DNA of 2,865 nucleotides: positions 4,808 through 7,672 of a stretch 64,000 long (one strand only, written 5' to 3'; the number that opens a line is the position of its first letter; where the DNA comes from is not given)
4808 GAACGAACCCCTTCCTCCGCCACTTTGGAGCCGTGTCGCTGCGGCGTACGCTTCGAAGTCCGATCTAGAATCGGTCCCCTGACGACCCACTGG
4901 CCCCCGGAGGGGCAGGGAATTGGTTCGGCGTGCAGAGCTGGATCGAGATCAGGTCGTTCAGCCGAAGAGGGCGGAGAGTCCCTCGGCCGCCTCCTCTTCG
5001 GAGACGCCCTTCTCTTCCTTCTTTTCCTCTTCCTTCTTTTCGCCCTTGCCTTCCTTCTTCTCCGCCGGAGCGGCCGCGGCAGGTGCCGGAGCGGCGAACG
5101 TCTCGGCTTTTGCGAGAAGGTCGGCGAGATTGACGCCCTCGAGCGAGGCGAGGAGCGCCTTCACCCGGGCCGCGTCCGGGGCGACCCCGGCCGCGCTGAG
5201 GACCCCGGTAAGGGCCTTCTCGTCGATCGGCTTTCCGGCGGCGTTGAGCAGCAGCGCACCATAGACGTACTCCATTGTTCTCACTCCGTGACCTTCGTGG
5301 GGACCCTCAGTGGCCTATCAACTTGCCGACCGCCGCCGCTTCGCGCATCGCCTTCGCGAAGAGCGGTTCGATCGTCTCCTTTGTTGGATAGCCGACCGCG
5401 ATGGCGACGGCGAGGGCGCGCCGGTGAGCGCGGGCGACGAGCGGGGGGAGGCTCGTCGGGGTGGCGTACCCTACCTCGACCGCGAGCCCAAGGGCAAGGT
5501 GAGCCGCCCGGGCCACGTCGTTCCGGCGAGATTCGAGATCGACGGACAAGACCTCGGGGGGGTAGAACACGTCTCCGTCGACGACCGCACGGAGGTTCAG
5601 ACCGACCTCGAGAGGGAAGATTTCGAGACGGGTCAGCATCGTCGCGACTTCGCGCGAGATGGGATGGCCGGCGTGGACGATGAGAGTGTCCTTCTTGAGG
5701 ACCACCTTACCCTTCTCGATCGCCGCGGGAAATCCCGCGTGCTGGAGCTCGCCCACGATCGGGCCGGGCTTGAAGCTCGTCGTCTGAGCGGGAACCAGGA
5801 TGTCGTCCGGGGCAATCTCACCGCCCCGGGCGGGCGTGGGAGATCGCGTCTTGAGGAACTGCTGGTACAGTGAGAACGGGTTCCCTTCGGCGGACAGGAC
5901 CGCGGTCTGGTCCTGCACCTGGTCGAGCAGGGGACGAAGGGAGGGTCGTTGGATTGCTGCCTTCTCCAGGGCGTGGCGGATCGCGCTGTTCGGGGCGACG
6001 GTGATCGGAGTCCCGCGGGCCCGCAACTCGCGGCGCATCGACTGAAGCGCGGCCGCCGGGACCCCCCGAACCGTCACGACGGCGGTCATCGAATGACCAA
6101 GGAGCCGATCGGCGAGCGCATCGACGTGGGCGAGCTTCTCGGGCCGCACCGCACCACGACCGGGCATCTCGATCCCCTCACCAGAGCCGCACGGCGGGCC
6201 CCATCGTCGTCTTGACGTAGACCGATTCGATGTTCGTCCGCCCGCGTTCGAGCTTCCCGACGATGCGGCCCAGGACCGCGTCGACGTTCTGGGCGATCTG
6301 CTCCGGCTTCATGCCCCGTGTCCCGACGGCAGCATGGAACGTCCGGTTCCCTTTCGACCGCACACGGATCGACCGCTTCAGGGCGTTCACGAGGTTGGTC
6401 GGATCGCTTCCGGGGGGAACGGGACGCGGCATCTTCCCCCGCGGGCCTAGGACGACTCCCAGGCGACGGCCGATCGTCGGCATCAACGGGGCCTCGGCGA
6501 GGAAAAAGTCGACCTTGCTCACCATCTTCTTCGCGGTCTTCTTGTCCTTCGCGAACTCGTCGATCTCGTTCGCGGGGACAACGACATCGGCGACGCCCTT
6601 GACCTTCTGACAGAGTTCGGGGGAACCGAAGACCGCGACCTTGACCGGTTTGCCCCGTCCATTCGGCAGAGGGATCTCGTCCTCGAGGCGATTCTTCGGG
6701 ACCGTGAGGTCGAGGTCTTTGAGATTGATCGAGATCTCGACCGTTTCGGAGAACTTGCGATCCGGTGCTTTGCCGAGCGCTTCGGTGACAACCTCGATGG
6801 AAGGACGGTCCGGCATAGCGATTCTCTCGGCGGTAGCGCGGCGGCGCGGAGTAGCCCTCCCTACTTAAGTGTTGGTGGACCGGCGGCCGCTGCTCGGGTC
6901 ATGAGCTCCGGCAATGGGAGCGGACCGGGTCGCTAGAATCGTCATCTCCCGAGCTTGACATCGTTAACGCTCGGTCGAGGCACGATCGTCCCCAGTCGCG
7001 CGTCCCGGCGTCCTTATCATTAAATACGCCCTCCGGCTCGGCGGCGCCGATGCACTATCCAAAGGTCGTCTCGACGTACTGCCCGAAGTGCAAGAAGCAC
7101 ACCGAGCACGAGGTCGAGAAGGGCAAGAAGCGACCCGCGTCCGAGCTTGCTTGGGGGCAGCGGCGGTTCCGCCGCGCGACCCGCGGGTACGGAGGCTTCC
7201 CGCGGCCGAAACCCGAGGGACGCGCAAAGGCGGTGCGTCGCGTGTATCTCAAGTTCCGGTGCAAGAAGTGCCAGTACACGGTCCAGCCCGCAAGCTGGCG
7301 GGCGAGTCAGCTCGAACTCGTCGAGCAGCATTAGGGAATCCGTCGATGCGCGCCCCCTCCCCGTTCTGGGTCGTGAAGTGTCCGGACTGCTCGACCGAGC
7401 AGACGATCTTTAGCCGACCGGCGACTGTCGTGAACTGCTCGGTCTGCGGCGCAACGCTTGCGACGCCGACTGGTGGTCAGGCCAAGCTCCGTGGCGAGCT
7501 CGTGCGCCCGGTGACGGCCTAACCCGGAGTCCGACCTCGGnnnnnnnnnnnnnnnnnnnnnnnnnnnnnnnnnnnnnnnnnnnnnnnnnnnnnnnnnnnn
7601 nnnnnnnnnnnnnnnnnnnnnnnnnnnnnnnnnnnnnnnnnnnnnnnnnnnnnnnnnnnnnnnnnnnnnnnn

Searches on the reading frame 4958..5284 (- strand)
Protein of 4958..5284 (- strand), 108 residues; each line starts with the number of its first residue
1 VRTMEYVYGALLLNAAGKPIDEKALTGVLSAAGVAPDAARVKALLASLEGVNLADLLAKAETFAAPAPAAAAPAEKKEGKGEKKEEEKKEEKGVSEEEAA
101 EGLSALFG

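Call 48: search_protein_families(library=pfam, proteins=[window:4958-5284:-], max_evalue=0.00001)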
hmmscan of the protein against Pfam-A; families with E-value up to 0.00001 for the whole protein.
window:4958-5284:- (108 aa): 1 family
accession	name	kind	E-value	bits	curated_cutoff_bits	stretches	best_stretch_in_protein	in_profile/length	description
PF00428.24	Ribosomal_60s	-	8.6e-14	52.3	28.1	1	20-107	2-88/88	60s Acidic ribosomal protein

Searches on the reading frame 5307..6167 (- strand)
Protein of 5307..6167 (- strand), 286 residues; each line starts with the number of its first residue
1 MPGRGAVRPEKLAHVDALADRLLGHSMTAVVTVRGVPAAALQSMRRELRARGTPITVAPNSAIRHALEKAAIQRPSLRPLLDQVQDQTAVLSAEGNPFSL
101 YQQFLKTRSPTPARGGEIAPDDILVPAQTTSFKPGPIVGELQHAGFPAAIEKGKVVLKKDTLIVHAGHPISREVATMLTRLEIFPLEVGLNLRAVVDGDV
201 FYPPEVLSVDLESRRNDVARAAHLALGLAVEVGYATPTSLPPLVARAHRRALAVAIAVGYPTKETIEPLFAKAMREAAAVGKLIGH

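Call 48: search_protein_families(library=pfam, proteins=[window:5307-6167:-], max_evalue=0.00001)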
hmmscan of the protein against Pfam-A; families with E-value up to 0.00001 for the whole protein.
window:5307-6167:- (286 aa): 2 families
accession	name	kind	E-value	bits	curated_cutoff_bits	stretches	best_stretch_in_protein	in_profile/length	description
PF17777.6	RL10P_insert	-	5.5e-16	58.7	29.1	1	113-183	1-71/71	Insertion domain in 60S ribosomal protein L10P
PF00466.25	Ribosomal_L10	-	3.4e-13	50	22.8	1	8-105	3-96/100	Ribosomal protein L10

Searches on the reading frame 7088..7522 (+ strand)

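Call 46: search_protein_families(library=pfam, proteins=[window:7088-7522:+], max_evalue=0.001)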
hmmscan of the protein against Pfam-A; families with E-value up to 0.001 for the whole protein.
window:7088-7522:+ (144 aa): 1 family
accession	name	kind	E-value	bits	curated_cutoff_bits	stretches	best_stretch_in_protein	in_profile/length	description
PF01667.23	Ribosomal_S27e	-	8.3e-20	70.7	24.5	1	91-137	3-49/55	Ribosomal protein S27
